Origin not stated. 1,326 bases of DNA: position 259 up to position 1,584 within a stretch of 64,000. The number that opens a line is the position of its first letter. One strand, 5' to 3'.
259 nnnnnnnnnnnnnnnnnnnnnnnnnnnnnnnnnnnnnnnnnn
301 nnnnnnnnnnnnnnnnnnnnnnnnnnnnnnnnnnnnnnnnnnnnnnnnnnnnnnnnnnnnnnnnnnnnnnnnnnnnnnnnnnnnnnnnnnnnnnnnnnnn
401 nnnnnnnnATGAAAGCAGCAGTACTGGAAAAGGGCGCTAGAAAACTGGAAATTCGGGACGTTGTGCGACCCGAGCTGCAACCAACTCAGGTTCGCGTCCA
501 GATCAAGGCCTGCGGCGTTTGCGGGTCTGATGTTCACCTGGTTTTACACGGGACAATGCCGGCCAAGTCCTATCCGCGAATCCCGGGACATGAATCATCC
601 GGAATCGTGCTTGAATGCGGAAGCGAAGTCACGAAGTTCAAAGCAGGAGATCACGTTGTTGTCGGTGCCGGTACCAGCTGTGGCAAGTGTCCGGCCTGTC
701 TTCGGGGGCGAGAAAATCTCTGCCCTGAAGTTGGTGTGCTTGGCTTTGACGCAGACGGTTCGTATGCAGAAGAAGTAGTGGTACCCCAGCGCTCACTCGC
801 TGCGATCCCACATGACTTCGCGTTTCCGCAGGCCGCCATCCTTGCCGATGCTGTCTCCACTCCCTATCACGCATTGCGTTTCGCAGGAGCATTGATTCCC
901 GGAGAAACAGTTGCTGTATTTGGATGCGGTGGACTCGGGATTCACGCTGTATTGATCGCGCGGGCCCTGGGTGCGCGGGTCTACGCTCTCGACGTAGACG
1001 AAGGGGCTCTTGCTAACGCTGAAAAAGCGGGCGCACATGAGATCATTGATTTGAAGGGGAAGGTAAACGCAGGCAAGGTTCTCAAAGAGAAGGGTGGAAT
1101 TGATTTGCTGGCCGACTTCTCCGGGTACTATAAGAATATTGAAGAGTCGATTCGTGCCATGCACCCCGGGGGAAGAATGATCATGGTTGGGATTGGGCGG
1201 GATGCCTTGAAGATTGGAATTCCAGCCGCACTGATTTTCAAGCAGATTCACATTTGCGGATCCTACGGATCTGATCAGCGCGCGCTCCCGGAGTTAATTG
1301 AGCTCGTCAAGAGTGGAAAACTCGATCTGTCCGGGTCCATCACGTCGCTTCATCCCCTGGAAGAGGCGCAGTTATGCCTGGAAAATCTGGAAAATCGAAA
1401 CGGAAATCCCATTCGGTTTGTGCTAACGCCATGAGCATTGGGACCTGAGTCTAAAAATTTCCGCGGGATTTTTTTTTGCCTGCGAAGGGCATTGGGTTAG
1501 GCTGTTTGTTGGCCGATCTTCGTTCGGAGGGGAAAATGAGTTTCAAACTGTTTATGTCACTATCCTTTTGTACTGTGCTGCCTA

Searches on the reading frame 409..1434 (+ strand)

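Call 70: search_protein_families(library=pfam, proteins=[window:409-1434:+], max_evalue=0.00001)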
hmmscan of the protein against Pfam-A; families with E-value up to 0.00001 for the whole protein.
window:409-1434:+ (341 aa): 3 families
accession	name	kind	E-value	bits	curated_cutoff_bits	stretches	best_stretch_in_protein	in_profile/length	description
PF08240.17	ADH_N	-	3.8e-30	104.7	23.5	1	25-134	2-103/104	Alcohol dehydrogenase GroES-like domain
PF00107.32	ADH_zinc_N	-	2.7e-23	82.8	31.8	1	175-301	1-128/129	Zinc-binding dehydrogenase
PF13602.12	ADH_zinc_N_2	-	2.6e-06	28.8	27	1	208-329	2-125/134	Zinc-binding dehydrogenase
